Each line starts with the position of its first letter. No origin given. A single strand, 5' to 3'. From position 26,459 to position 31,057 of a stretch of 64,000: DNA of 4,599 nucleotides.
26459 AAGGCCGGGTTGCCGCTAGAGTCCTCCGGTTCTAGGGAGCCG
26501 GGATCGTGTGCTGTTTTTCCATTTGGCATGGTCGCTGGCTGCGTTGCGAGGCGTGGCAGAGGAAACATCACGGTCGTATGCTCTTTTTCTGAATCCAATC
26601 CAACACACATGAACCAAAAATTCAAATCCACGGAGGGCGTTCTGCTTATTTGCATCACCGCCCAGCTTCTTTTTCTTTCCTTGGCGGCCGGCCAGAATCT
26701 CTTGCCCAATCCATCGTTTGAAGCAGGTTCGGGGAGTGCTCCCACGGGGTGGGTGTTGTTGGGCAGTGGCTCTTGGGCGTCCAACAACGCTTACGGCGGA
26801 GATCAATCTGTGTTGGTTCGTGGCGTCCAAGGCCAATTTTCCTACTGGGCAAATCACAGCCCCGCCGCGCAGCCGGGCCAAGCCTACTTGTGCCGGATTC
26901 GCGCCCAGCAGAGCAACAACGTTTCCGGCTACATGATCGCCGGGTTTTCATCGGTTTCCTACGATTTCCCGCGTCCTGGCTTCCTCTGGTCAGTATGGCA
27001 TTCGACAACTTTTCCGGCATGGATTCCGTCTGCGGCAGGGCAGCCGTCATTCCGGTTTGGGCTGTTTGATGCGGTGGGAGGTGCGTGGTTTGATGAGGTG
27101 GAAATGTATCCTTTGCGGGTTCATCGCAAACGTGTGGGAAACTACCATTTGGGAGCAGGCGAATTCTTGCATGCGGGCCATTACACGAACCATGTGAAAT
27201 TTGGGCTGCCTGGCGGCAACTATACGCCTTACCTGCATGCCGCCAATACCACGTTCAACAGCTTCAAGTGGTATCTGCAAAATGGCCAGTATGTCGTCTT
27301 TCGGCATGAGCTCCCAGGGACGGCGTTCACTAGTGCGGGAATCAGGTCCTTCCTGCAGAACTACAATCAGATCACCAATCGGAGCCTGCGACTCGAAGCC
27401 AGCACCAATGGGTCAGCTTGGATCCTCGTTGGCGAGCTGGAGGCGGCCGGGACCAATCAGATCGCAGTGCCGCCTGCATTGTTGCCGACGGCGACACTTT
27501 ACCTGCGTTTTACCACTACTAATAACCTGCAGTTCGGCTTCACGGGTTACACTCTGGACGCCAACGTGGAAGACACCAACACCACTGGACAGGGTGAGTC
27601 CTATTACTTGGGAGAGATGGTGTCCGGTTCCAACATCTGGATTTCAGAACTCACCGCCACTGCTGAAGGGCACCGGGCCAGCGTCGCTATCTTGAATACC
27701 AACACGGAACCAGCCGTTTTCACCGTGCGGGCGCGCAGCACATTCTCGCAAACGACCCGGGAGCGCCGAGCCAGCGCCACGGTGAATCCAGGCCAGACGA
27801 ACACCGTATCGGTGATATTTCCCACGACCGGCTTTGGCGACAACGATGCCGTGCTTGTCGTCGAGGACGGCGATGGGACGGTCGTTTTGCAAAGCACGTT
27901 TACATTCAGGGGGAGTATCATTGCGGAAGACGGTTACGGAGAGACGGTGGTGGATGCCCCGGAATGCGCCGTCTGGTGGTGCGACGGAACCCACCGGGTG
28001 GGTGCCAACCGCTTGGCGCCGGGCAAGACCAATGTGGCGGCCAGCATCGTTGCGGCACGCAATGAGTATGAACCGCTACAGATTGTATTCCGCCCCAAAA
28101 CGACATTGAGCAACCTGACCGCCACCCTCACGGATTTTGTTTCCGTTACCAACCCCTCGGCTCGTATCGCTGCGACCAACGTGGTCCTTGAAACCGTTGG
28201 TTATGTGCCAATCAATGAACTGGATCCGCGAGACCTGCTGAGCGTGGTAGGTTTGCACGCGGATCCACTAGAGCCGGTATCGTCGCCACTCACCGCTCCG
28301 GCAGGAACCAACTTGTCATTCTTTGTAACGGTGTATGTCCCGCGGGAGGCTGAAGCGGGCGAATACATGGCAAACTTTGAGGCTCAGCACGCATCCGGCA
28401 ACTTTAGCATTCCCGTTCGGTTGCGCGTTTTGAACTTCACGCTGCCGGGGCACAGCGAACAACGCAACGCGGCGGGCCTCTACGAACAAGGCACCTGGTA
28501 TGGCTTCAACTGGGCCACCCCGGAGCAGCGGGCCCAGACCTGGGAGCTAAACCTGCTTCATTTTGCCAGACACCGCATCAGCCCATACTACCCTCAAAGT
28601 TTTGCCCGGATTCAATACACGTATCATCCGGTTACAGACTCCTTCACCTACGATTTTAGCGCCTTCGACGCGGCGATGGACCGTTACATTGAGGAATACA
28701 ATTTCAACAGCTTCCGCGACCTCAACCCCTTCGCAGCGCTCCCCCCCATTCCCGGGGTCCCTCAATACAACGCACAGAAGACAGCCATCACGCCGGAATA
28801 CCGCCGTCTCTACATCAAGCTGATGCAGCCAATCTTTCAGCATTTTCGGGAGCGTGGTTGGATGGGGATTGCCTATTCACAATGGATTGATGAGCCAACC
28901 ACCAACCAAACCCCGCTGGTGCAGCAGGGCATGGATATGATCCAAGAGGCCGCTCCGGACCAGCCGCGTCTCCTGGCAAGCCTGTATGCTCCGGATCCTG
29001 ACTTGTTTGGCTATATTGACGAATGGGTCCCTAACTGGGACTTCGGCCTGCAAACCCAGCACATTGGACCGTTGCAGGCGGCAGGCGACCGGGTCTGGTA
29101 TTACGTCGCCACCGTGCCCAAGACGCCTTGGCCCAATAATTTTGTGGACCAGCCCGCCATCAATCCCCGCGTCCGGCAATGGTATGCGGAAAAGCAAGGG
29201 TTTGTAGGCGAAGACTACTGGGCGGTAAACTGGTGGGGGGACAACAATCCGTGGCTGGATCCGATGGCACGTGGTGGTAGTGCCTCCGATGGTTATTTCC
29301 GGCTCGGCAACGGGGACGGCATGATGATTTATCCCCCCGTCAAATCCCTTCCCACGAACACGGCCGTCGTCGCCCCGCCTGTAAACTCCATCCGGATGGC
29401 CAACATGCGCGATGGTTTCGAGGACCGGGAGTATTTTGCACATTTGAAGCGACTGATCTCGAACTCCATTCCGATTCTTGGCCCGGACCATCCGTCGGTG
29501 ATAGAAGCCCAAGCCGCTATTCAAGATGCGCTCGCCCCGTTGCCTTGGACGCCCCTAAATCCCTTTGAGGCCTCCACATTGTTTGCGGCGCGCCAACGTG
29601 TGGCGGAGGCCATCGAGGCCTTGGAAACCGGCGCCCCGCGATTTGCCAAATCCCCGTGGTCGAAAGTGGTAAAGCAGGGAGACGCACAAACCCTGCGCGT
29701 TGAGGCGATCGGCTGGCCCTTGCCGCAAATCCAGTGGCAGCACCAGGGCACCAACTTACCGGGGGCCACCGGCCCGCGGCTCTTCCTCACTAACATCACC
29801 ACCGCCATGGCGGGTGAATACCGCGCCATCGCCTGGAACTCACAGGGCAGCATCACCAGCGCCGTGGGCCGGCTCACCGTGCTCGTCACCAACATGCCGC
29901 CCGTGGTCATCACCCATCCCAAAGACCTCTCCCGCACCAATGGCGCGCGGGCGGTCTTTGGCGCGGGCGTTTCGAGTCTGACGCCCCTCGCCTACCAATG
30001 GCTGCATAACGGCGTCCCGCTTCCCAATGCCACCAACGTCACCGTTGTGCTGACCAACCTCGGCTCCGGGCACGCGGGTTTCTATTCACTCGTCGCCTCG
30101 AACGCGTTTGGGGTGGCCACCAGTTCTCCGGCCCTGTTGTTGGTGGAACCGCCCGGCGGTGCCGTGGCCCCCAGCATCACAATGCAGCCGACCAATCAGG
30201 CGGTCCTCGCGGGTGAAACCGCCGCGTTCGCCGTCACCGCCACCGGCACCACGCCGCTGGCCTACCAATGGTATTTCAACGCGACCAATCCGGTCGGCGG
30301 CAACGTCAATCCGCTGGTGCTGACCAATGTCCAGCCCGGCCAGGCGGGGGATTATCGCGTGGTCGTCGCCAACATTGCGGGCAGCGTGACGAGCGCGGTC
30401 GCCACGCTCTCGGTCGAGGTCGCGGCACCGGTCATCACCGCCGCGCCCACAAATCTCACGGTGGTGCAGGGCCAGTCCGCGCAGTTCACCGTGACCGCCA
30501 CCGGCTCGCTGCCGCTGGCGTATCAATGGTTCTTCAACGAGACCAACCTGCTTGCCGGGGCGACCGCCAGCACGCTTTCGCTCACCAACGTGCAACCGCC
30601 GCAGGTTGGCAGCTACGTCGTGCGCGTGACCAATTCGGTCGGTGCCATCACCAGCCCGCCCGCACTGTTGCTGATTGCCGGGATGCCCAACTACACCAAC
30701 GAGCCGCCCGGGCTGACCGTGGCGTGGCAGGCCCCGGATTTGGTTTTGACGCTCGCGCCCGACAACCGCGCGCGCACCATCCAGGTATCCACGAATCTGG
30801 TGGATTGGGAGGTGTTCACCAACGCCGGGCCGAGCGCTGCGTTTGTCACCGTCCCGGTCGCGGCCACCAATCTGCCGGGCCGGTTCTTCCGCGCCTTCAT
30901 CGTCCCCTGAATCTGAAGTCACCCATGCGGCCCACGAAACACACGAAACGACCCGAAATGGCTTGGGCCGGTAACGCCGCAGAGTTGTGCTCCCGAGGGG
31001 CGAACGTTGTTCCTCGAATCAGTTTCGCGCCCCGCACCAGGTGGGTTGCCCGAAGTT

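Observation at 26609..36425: Tandem giant secreted paralogs (CBM-like + GH123/DUF4091-like + 4 Ig repeats) with a translationally coupled partner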

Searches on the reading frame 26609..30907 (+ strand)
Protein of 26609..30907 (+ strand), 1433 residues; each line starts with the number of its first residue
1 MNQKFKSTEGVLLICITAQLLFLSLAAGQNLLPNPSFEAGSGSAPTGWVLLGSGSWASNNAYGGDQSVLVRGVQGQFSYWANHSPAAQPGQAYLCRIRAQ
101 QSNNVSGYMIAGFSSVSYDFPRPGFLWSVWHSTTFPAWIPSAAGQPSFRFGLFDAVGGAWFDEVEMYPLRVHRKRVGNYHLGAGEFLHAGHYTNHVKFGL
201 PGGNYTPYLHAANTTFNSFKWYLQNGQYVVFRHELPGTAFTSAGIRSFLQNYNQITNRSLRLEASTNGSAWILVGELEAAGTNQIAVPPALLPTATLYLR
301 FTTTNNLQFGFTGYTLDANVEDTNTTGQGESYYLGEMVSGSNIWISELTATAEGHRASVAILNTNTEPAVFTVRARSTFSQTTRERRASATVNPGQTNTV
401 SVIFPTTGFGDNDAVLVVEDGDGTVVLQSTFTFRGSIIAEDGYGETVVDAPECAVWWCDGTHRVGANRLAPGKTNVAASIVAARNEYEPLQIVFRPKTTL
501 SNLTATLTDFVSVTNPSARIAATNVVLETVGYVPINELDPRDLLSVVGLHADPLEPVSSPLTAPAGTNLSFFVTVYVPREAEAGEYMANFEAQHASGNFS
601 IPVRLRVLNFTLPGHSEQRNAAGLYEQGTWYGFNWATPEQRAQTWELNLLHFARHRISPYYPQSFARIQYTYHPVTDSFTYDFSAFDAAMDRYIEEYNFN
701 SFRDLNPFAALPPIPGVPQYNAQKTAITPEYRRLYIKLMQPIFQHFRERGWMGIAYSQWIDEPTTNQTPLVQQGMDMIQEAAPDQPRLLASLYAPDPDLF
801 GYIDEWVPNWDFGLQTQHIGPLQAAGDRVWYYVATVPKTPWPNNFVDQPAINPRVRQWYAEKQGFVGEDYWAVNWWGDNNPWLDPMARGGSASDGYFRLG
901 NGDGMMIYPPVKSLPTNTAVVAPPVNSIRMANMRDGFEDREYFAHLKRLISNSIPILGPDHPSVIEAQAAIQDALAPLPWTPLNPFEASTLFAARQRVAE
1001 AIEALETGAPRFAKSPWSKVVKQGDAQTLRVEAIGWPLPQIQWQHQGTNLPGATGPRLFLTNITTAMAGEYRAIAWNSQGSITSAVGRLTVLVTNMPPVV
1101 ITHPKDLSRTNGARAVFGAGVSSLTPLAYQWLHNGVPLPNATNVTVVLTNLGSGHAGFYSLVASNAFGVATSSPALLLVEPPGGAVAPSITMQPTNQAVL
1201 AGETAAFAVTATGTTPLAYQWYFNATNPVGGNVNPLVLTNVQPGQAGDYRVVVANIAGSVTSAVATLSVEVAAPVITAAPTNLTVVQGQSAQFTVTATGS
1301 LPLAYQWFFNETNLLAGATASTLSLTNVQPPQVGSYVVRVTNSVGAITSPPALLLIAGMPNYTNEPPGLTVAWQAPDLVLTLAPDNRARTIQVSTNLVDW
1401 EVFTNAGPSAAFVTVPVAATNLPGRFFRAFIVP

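Call 7: search_protein_families(library=pfam, proteins=[window:26609-30907:+], max_evalue=0.1)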
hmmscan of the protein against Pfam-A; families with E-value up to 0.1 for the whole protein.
window:26609-30907:+ (1433 aa): 11 families
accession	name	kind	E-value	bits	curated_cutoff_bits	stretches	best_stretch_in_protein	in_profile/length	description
PF13927.12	Ig_3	-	5e-37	126.7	30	4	1274-1342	2-78/78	Immunoglobulin domain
PF07679.22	I-set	-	4.3e-29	100.9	23.7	3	1274-1348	1-83/90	Immunoglobulin I-set domain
PF13320.12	GH123_cat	-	7e-18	65.5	23.1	1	725-944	125-322/324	Glycoside hydrolase 123, catalytic domain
PF13895.12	Ig_2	-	1e-16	61.3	27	1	1016-1091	8-79/79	Immunoglobulin domain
PF00047.31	ig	-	3.5e-09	37.3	21.8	1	1282-1346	2-76/81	Immunoglobulin domain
PF22680.2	Glyco_hydro_123_N_2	-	0.0023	18.2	27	1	481-591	26-139/142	Glycoside hydrolase 123 N-terminal domain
PF22544.2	HYDIN_VesB_CFA65-like_Ig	-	0.0024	18.5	25.5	1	355-419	21-85/100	HYDIN/CFA65/VesB-like, Ig-like domain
PF07686.23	V-set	-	0.017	15.8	26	0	1280-1313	3-39/109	Immunoglobulin V-set domain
PF14874.12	PapD-like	-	0.022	15.3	27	0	357-427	24-95/102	Flagellar-associated PapD-like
PF00635.32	Motile_Sperm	-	0.043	14.1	25.9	0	1166-1193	35-62/109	MSP (Major sperm protein) domain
PF17766.7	fn3_6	-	0.045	14.4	26.4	0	1188-1256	5-72/99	Fibronectin type-III domain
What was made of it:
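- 26609..30910 (+): P1, paralog 1 (1433 aa): signal peptide, N-module, GH123-like core, 4 Ig domains, C-terminal tail module. Pfam GH123_cat E 7e-18 and four Ig_3 stretches (call 7).
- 27929..29623 (+): P1 GH123-type N-terminal beta-sandwich plus (beta/alpha)8 catalytic barrel and helical end (res 441-1005). Pfam Glyco_hydro_123_N_2 (weak) and GH123_cat (call 7).
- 29624..30679 (+): P1 array of four I-set Ig domains (res 1006-1357). Pfam Ig_3 E 5e-37 with 4 stretches, and I-set E 4e-29 (call 7).
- On Immunoglobulin I-set / Ig_3 domains: Ig_3 E 5e-37 with 4 stretches in each protein (call 7).
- Checked: Pfam finds four Ig_3/I-set stretches in each protein (call 7).
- PF13320 scores above its cutoff (call 7).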

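Call 8: search_protein_families(library=ncbifam, proteins=[window:26609-30907:+], max_evalue=0.1)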
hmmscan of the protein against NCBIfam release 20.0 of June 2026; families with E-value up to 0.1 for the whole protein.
window:26609-30907:+ (1433 aa): 0 families
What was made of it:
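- Tried and rejected: NCBIfam gave no hit for P1, P2 or P3 (call 8).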

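Call 12: search_solved_structures(query=window:26609-30907:+, max_evalue=0.01, show_alignments=3)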
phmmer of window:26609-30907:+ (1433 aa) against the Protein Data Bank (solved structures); distinct sequences matched with E-value up to 0.01: 76 (the best 60 are shown).
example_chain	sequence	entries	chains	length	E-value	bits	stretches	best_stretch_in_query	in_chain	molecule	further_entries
9ncf_S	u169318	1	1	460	2.2e-32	115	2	1129-1354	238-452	Immunoglobulin-like domain protein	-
9c2d_S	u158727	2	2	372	1.3e-25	92.6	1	1096-1354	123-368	Tail protein | Putative tail protein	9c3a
3b43_A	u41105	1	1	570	2.9e-25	91.4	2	1023-1315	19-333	Titin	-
8k2j_A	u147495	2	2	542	4.4e-23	84.1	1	471-936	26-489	Oligosaccharide/Monosaccharide-releasing beta-N-acetylgalactosaminidase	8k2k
8k2f_A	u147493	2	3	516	6e-14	53.9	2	817-949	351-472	Oligosaccharide-releasing beta-N-acetylgalactosaminidase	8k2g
5o5g_A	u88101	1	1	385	1.5e-13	52.6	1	994-1279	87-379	Roundabout homolog 1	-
5ope_A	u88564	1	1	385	1.5e-13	52.5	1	994-1279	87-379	Roundabout homolog 1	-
6fwx_A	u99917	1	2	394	1.6e-11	45.8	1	1007-1355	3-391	Titin,Titin,Titin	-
5k6w_A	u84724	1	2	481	3.2e-11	44.8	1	1016-1315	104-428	Protein sidekick-1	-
6iaa_A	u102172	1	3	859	3.7e-11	44.6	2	1000-1187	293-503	Roundabout homolog 2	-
9ba5_A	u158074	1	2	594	9.2e-11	43.3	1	991-1311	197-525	Contactin-2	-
5k6z_A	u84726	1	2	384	2e-10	42.2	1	1096-1367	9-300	Protein sidekick-2,Protein sidekick-1 chimera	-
5k70_A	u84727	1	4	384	4.1e-10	41.1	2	1018-1225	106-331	Protein sidekick-2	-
2rjm_A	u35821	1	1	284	9.5e-10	39.9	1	1184-1315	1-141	Titin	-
5l7v_A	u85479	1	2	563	1.7e-09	39.1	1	731-897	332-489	glycoside hydrolase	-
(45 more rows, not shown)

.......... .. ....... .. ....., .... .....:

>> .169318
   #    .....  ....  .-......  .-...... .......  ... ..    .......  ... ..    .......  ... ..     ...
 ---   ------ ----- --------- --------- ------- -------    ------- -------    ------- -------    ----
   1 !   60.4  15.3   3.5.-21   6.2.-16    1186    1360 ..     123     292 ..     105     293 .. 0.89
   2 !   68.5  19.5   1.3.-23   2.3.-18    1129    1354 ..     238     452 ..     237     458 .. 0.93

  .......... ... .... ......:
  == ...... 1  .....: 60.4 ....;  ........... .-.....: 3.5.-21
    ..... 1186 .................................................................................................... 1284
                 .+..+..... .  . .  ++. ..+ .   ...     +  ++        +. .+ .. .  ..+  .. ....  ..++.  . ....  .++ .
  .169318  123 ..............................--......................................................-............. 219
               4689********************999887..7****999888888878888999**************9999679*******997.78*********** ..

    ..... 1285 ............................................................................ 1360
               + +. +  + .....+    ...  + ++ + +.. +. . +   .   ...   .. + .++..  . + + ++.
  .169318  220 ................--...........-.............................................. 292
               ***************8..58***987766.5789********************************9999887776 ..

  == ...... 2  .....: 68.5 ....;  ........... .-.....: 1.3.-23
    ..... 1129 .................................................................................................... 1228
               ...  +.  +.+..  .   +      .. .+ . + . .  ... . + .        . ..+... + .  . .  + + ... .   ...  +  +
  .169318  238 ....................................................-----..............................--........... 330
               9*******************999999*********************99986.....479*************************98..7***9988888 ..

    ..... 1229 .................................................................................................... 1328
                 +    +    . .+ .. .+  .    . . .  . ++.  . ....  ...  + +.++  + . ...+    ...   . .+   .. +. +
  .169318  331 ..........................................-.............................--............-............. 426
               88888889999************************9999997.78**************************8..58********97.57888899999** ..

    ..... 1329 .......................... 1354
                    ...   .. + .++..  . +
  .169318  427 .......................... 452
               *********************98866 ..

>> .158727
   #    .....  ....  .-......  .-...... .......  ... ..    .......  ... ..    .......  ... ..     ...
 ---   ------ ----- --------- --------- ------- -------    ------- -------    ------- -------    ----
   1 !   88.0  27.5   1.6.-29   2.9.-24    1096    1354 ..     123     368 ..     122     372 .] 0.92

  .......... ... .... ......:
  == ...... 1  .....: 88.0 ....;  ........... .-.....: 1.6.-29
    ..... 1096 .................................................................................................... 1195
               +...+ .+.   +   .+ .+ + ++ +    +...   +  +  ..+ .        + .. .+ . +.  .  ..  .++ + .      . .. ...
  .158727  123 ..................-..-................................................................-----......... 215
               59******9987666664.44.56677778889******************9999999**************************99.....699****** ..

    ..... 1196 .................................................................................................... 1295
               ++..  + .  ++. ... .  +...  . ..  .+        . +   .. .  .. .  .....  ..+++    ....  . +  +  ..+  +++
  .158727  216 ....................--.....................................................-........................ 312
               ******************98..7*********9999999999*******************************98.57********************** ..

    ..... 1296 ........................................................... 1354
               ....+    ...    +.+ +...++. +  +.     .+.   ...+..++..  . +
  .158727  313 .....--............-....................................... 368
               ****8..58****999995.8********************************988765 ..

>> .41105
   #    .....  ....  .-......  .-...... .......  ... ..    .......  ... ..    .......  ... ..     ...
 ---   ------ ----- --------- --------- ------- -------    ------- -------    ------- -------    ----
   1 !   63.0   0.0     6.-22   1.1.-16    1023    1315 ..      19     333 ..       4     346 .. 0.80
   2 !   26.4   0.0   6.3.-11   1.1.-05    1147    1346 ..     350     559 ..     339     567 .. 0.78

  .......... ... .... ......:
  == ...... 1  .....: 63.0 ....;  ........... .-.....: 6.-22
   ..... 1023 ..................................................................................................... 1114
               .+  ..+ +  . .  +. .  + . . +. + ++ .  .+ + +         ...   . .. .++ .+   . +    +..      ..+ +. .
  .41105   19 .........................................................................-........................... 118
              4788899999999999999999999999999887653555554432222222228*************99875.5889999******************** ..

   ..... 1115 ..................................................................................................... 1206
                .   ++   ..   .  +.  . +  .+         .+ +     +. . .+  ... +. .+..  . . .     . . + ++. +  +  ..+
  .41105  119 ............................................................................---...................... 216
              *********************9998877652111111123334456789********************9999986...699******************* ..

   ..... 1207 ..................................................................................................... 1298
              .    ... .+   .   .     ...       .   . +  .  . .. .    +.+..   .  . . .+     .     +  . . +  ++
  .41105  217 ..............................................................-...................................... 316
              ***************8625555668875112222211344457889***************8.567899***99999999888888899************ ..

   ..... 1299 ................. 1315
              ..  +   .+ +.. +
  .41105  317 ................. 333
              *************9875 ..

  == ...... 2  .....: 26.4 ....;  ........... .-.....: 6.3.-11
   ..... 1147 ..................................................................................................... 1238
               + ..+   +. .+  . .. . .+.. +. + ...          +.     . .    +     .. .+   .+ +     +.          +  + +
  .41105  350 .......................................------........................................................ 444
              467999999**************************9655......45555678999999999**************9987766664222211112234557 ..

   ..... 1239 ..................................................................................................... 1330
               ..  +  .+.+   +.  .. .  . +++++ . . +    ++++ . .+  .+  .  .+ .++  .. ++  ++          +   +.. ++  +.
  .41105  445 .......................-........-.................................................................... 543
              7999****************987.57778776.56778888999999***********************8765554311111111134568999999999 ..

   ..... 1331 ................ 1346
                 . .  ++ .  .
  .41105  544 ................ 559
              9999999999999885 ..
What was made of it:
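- The best PDB sequence hits of the Ig array are phage tail Ig-like decoration proteins (call 12).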

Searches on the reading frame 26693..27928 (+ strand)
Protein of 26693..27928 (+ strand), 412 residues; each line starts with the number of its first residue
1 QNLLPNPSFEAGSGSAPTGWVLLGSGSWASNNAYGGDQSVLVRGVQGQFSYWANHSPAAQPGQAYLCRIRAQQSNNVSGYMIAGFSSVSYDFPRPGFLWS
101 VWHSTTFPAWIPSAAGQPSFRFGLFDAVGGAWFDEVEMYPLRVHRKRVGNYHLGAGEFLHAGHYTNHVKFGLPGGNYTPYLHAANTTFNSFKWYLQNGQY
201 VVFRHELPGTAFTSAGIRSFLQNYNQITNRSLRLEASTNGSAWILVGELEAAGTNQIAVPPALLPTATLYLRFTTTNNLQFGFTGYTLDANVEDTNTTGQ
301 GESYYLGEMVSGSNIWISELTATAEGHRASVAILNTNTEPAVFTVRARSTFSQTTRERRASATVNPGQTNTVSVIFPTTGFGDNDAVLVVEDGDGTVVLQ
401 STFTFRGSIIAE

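Call 77: search_protein_families(library=pfam, proteins=[window:26693-27928:+], max_evalue=10)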
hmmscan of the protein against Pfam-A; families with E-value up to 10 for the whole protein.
window:26693-27928:+ (412 aa): 2 families
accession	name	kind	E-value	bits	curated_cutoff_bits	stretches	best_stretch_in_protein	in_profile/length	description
PF22544.2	HYDIN_VesB_CFA65-like_Ig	-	0.0051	17.5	25.5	1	327-391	21-85/100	HYDIN/CFA65/VesB-like, Ig-like domain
PF14874.12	PapD-like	-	0.0085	16.7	27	1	329-399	24-95/102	Flagellar-associated PapD-like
